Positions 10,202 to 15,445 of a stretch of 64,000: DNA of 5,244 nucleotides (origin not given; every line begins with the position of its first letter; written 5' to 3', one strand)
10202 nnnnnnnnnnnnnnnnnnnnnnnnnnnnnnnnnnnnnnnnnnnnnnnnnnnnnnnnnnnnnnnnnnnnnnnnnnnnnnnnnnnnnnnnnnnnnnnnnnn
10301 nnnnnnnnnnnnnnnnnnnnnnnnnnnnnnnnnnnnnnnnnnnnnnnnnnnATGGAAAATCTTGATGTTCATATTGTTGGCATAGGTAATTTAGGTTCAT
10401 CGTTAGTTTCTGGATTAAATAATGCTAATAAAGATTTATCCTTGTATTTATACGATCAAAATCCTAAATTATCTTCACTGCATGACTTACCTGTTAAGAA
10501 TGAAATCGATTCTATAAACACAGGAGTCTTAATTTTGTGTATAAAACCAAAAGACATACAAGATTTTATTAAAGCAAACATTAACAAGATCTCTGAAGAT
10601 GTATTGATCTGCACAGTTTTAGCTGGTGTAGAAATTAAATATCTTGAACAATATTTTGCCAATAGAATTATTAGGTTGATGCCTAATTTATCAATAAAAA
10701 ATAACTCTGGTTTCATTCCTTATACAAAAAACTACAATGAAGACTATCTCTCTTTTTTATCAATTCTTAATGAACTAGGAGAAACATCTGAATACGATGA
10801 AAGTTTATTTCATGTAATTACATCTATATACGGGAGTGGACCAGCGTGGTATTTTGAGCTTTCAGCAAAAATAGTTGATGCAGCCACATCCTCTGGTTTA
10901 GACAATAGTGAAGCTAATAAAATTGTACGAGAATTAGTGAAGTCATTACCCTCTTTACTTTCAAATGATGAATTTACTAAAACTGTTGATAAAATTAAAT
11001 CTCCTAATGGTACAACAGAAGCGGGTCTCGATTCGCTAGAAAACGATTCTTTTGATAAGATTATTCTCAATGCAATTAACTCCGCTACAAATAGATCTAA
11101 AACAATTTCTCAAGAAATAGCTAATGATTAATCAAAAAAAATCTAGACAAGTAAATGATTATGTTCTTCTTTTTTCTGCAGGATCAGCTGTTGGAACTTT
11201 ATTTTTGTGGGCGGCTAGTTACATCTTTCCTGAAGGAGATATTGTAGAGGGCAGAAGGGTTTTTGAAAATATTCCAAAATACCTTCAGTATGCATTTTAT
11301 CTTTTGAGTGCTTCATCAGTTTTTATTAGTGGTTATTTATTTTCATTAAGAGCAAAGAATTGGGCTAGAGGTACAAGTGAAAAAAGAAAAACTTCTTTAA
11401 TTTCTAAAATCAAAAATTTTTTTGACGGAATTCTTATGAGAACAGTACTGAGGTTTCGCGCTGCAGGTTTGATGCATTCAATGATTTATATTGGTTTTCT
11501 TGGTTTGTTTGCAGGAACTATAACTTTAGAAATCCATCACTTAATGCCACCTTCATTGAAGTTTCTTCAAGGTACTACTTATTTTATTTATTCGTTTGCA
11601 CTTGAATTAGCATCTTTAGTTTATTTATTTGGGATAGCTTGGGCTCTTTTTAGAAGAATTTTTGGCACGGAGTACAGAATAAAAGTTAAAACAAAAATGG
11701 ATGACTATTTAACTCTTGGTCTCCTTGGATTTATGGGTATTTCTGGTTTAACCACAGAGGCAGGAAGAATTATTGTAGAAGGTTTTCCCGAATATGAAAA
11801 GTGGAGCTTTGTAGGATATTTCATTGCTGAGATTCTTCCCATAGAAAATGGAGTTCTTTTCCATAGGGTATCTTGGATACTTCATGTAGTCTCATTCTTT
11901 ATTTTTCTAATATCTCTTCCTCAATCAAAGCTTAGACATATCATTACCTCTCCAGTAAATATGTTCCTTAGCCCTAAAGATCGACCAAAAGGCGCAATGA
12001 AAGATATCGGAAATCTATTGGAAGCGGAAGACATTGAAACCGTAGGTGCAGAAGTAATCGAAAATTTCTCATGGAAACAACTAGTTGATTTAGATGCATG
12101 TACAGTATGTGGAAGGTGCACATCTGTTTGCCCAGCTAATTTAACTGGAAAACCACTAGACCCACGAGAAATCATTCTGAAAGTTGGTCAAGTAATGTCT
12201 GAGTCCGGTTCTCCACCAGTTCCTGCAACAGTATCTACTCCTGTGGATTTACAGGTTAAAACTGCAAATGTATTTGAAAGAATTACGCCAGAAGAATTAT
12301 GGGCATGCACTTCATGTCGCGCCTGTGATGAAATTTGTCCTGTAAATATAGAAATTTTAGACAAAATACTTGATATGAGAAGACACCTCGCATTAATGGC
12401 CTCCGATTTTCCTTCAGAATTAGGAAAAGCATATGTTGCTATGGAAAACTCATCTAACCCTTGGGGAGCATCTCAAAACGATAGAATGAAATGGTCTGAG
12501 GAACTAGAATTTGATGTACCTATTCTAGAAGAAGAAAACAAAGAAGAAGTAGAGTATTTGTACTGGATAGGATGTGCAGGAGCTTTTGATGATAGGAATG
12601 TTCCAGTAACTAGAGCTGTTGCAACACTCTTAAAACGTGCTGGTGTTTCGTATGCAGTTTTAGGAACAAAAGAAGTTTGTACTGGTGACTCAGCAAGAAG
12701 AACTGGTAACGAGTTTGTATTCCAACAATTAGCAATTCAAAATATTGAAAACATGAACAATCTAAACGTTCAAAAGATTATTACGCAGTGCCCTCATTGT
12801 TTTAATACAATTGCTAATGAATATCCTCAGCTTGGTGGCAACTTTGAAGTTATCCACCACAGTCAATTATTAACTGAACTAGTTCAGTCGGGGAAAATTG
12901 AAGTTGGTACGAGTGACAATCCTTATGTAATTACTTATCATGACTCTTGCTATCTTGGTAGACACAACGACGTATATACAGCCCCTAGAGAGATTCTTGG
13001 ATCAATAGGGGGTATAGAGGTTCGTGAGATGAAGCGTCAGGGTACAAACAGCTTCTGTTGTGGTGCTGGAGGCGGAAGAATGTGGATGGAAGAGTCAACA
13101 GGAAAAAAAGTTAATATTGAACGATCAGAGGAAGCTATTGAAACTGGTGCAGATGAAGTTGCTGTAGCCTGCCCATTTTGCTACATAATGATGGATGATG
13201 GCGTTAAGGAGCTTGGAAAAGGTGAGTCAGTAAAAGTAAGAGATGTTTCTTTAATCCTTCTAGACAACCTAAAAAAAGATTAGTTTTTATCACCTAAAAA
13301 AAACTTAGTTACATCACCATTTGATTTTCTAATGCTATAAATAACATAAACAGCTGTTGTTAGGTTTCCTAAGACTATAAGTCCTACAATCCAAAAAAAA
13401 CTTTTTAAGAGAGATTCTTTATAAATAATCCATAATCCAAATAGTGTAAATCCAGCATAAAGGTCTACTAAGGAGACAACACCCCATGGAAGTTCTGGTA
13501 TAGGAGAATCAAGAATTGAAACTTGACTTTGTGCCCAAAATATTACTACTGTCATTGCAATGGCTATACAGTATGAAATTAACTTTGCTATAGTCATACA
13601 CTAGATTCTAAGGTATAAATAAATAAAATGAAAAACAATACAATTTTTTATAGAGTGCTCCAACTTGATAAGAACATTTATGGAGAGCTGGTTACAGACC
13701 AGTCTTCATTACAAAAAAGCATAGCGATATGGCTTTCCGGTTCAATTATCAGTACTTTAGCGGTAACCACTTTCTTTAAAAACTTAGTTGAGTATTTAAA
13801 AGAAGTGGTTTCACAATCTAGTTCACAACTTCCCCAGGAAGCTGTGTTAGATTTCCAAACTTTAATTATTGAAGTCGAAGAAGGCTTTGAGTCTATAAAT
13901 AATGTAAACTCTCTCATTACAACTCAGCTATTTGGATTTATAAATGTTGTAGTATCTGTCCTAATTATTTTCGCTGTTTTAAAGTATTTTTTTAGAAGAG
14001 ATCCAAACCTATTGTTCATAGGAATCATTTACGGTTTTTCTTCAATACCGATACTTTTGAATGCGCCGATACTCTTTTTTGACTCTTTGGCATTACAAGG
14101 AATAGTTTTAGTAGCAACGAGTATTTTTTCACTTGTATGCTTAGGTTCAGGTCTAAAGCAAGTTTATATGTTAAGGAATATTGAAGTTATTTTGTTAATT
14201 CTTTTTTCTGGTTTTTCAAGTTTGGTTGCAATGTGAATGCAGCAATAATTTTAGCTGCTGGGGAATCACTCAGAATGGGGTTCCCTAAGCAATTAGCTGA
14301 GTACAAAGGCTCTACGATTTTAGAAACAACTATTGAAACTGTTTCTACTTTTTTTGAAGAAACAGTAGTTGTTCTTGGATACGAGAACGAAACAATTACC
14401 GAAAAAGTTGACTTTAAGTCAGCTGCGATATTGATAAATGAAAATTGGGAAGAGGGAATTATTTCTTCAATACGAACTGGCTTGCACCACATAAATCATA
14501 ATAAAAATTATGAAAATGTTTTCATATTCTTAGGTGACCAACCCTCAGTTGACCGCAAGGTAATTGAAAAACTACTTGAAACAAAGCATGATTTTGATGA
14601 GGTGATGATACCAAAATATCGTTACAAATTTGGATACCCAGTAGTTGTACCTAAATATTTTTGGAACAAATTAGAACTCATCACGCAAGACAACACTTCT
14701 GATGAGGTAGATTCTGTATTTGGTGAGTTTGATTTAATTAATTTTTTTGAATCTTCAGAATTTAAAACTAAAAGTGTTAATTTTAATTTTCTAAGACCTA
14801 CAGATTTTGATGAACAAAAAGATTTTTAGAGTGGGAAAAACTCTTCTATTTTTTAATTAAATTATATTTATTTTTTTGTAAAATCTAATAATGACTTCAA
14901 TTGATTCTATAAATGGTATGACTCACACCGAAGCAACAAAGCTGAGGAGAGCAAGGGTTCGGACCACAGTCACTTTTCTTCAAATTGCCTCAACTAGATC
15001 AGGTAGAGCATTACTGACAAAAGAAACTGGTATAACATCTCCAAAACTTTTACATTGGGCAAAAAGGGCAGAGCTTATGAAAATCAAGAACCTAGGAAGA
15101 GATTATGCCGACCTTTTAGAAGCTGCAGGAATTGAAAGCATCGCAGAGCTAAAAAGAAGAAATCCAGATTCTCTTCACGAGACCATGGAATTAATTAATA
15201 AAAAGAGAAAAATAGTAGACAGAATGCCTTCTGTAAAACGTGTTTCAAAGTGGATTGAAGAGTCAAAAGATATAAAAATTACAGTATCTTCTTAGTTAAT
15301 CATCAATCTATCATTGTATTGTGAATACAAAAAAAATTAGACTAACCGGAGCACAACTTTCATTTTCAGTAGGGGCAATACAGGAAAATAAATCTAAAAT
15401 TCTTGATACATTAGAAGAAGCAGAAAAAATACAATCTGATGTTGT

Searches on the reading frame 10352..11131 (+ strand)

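Call 19: search_protein_families(library=pfam, proteins=[window:10352-11131:+], max_evalue=0.00001)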
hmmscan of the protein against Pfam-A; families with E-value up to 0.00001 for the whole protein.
window:10352-11131:+ (259 aa): 1 family
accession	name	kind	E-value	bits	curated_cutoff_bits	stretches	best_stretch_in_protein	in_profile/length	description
PF14748.11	P5CR_dimer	-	1.2e-21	77.4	25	1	150-251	1-104/105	Pyrroline-5-carboxylate reductase dimerisation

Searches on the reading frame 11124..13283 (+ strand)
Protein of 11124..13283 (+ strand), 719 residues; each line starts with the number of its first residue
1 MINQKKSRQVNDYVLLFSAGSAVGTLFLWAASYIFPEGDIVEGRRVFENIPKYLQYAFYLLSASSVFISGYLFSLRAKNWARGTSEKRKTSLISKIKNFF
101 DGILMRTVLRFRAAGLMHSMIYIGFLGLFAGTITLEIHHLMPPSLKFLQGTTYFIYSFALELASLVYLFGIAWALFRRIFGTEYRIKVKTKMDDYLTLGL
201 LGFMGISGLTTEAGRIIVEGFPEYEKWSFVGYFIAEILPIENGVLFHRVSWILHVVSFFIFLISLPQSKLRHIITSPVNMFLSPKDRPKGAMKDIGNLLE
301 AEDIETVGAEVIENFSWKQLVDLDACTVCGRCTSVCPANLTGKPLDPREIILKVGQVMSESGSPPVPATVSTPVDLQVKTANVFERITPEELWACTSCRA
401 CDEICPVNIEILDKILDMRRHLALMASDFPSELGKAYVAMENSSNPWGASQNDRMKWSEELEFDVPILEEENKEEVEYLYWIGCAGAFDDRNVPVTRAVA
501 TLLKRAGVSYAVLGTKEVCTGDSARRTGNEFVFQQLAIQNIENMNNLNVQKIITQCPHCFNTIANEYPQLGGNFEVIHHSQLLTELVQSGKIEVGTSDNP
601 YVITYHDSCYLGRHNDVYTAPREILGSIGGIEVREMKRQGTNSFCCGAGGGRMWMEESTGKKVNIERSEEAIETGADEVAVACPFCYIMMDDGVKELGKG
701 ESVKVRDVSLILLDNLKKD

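Call 20: search_protein_families(library=pfam, proteins=[window:11124-13283:+], max_evalue=0.00001)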
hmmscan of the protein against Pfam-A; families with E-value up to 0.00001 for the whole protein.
window:11124-13283:+ (719 aa): 8 families
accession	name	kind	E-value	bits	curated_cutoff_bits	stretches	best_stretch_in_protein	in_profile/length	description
PF02754.22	CCG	-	1.5e-34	118.4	20.6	2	603-691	1-85/85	Cysteine-rich domain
PF13183.11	Fer4_8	-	1.4e-08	35.6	27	1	323-409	2-68/68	4Fe-4S dicluster domain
PF13187.11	Fer4_9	-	1.4e-08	35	27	1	325-408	1-50/52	4Fe-4S dicluster domain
PF13237.11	Fer4_10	-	3e-08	33.9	25.5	1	321-406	4-53/53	4Fe-4S dicluster domain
PF12797.12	Fer4_2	-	1.3e-06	28.4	24.5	0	317-338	1-22/22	4Fe-4S binding domain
PF00037.32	Fer4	-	2.4e-06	27.5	21.1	0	321-339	3-21/24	4Fe-4S binding domain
PF13534.11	Fer4_17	-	4.6e-06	27.5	22.2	0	311-340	33-60/61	4Fe-4S dicluster domain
PF02665.19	Nitrate_red_gam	-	5.2e-06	26.7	22.9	1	157-282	88-208/217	Nitrate reductase gamma subunit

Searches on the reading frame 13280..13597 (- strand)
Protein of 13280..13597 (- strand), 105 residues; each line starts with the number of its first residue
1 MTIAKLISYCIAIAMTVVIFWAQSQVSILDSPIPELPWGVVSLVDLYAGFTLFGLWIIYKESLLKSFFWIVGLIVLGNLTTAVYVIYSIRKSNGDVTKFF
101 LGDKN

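Call 20: search_protein_families(library=pfam, proteins=[window:13280-13597:-], max_evalue=0.00001)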
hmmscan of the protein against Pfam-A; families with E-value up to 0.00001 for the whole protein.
window:13280-13597:- (105 aa): 1 family
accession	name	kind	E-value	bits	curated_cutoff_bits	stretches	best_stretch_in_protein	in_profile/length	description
PF07343.16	DUF1475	-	8.6e-08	32.7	22.3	1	36-88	42-95/236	Protein of unknown function (DUF1475)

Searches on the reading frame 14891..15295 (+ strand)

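Call 20: search_protein_families(library=pfam, proteins=[window:14891-15295:+], max_evalue=0.00001)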
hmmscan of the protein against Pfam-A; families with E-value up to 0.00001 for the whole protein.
window:14891-15295:+ (134 aa): 1 family
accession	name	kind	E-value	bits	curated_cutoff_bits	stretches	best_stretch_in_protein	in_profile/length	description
PF14229.12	DUF4332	-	1.3e-31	109.7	23.2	1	9-127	2-121/122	Domain of unknown function (DUF4332)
